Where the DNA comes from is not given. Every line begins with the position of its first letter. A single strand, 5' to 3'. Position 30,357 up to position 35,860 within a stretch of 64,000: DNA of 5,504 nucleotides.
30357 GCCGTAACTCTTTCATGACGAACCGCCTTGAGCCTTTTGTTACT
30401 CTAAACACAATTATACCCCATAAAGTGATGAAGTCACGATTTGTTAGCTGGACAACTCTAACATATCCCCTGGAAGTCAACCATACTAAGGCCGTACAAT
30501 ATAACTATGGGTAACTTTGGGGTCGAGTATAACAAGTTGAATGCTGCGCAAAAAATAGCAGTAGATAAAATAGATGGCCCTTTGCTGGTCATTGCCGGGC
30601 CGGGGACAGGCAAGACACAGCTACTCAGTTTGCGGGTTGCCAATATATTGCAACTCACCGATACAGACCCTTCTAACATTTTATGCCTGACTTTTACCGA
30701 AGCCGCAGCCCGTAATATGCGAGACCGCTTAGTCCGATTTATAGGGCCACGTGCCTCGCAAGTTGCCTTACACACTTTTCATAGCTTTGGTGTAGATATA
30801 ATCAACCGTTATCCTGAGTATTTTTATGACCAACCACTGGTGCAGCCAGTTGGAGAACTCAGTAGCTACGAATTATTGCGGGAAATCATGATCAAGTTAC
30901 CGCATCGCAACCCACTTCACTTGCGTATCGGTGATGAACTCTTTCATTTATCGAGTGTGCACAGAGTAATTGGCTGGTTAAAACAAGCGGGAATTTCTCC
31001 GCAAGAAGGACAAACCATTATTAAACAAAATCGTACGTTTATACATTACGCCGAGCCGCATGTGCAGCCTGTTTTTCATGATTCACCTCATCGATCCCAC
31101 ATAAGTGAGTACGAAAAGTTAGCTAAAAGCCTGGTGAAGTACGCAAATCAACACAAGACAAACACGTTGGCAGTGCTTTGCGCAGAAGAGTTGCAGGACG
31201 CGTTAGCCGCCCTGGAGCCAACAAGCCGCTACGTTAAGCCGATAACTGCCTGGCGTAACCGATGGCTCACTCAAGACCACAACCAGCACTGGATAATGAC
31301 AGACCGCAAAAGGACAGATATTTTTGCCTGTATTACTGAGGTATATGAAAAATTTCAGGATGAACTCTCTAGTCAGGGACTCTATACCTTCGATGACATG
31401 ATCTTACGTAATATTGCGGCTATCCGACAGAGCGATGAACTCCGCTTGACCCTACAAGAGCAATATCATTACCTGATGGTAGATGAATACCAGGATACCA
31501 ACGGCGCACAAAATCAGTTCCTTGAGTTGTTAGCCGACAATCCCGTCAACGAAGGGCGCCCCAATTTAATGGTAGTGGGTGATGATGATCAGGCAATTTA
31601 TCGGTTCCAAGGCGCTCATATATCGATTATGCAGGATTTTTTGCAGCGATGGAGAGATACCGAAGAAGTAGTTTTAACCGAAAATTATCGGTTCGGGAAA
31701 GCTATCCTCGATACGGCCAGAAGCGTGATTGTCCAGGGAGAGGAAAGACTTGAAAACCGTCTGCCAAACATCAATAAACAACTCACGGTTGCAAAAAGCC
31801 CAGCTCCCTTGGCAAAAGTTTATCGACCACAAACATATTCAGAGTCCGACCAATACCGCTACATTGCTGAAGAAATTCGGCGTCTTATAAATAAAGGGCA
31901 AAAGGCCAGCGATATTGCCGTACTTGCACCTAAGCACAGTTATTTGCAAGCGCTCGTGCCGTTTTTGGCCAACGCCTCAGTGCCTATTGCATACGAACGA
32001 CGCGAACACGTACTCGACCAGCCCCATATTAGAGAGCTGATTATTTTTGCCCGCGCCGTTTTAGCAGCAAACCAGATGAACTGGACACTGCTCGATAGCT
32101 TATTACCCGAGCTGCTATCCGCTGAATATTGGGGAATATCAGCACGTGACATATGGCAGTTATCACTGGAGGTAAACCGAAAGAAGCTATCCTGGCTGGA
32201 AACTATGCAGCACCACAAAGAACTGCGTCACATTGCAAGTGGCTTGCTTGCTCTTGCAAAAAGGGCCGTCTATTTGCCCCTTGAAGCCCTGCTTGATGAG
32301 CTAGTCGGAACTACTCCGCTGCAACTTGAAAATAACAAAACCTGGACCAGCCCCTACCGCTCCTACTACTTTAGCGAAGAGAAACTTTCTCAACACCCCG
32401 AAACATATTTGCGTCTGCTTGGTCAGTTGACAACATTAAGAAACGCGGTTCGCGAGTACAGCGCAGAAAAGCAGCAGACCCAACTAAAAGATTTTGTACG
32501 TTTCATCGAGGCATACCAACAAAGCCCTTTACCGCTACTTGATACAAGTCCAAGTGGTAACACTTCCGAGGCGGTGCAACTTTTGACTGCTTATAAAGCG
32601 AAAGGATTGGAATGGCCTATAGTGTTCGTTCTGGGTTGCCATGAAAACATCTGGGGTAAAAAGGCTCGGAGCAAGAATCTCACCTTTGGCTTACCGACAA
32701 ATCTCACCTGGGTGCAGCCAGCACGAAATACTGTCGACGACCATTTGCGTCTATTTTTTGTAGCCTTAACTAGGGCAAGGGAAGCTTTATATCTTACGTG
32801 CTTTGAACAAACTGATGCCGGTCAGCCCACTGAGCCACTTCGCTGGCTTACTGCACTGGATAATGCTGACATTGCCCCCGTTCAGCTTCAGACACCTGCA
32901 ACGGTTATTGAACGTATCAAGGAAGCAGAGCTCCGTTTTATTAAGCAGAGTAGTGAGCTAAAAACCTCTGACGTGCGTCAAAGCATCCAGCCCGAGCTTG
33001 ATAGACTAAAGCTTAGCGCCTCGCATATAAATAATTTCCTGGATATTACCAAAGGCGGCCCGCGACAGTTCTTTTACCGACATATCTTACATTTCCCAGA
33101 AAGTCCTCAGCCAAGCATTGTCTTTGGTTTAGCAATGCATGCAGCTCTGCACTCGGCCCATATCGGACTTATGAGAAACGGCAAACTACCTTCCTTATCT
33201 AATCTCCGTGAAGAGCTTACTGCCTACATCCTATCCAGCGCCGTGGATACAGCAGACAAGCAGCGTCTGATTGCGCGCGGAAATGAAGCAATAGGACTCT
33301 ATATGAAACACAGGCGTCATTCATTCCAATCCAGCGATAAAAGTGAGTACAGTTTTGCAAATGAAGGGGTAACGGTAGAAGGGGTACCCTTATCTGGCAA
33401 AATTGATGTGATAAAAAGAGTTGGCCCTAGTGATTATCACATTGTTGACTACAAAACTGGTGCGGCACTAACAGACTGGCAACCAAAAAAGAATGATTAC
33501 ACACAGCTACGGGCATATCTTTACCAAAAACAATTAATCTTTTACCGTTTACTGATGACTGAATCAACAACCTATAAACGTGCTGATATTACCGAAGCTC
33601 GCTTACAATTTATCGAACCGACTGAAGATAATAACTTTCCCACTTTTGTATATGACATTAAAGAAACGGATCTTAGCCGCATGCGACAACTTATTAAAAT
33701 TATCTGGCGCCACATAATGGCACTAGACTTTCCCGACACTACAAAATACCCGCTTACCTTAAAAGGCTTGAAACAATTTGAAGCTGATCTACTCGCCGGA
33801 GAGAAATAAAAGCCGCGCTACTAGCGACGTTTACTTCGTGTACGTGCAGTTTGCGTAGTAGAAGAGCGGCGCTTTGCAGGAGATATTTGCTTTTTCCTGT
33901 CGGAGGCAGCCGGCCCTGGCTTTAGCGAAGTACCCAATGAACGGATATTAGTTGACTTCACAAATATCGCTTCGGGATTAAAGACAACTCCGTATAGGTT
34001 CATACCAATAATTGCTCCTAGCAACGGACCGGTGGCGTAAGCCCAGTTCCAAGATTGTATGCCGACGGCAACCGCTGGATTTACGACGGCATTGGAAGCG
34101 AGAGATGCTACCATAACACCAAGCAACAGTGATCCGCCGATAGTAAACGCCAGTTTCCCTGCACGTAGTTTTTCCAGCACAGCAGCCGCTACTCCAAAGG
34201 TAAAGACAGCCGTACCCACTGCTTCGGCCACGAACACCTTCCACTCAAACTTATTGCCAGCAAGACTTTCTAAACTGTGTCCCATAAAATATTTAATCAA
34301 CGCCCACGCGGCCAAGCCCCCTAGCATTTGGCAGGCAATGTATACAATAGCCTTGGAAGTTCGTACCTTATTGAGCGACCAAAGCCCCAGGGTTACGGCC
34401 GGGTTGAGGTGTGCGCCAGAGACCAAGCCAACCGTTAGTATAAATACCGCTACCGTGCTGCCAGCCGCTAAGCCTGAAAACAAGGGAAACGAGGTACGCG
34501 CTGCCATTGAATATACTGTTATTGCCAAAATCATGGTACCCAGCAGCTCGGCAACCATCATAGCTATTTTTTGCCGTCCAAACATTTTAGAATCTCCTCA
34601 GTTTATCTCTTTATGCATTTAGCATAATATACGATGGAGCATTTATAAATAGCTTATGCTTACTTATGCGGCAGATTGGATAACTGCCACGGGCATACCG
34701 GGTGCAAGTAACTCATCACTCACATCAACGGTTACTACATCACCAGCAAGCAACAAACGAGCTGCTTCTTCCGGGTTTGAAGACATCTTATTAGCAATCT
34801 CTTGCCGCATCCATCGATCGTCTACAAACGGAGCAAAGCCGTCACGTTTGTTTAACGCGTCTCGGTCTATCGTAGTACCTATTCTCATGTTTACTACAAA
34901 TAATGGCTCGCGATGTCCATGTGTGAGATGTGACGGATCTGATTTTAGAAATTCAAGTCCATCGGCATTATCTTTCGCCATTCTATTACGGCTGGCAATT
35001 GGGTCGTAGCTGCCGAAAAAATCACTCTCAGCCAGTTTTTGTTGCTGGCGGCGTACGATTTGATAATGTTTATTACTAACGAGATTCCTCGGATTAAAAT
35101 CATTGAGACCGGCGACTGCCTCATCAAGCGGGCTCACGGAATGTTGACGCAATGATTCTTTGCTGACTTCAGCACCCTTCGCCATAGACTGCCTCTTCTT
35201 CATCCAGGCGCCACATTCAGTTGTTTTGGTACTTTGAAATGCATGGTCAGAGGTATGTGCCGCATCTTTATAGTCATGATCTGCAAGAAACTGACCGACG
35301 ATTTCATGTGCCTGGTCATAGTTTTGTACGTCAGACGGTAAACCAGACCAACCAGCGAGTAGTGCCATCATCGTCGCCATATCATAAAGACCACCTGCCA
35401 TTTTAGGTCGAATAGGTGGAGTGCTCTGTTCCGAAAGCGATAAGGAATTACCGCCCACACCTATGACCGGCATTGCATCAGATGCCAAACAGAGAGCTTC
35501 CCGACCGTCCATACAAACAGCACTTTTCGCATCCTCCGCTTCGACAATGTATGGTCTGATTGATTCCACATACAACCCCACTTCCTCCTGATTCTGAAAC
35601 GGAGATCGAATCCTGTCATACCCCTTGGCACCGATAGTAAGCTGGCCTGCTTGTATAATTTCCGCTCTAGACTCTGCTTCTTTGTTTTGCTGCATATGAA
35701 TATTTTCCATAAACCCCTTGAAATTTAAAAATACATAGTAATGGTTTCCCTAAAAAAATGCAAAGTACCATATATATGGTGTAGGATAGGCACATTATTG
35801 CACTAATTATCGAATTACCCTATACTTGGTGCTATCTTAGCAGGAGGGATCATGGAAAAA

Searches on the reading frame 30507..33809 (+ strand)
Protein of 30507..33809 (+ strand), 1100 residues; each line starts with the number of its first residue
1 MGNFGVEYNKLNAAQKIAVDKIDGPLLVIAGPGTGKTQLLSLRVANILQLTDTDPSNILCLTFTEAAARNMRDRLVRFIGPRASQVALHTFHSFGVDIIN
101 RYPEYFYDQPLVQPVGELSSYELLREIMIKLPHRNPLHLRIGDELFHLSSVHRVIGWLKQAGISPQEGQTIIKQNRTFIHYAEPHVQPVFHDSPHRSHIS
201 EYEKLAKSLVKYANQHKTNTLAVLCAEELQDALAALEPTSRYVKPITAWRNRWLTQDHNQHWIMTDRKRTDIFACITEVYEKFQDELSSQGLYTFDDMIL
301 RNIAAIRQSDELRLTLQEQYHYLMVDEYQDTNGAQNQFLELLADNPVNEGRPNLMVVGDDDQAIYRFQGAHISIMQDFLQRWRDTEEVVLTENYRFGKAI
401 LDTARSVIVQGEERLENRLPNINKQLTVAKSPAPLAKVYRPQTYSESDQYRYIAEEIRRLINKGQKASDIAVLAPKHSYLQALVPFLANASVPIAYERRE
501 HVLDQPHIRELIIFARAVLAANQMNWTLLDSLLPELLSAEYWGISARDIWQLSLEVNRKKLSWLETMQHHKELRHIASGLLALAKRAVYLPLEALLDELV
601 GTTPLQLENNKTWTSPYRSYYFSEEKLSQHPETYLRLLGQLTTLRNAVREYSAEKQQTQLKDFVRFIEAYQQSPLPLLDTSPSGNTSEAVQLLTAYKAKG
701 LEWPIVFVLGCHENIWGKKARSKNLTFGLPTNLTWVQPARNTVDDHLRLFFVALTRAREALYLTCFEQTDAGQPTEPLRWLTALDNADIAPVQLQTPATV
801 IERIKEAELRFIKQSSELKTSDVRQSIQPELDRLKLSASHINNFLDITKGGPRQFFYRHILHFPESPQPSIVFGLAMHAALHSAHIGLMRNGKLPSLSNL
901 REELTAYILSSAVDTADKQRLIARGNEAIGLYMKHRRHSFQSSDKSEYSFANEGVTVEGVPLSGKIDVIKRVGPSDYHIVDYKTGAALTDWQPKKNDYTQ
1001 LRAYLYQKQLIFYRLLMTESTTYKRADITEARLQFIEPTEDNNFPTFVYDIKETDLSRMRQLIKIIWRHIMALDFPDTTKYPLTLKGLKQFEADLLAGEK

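Call 18: search_protein_families(library=pfam, proteins=[window:30507-33809:+], max_evalue=0.001)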
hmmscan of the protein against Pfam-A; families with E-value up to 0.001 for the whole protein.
window:30507-33809:+ (1100 aa): 6 families
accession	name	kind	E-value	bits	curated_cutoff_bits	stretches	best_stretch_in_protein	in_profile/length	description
PF00580.27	UvrD-helicase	-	5.8e-60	203.7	23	1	11-380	1-268/271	UvrD/REP helicase N-terminal domain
PF13361.12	UvrD_C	-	1.6e-28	100.6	25.6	1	388-767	1-349/350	UvrD-like helicase C-terminal domain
PF13245.12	AAA_19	-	8.6e-19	68.5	25.1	1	23-367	11-133/134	AAA domain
PF12705.13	PDDEXK_1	-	4e-17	63.4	22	1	836-1076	2-230/247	PD-(D/E)XK nuclease superfamily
PF13538.12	UvrD_C_2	-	6.3e-08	32.8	27.4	0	744-764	32-52/52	UvrD-like helicase C-terminal domain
PF13604.12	AAA_30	-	0.00028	21.1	27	0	11-74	2-65/191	AAA domain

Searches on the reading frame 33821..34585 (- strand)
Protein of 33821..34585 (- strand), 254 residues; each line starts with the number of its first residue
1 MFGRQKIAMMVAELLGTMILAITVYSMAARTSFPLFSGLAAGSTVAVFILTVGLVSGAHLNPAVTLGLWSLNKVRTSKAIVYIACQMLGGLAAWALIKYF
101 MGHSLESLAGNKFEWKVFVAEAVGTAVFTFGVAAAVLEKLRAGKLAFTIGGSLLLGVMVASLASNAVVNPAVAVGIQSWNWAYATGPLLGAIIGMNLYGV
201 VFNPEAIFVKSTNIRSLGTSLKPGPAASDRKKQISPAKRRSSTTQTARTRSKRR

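Call 18: search_protein_families(library=pfam, proteins=[window:33821-34585:-], max_evalue=0.001)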
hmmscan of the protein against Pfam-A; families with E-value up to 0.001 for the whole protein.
window:33821-34585:- (254 aa): 1 family
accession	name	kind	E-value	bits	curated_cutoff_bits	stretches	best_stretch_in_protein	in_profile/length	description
PF00230.25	MIP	-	3.5e-22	79.7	25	1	9-198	10-222/222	Major intrinsic protein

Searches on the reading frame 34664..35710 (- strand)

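Call 18: search_protein_families(library=pfam, proteins=[window:34664-35710:-], max_evalue=0.001)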
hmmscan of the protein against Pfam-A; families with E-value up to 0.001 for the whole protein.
window:34664-35710:- (348 aa): 1 family
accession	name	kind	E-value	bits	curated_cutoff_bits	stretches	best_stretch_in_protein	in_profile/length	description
PF18484.6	CDCA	-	0.00085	19.4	29.2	0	101-305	25-155/184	Cadmium carbonic anhydrase repeat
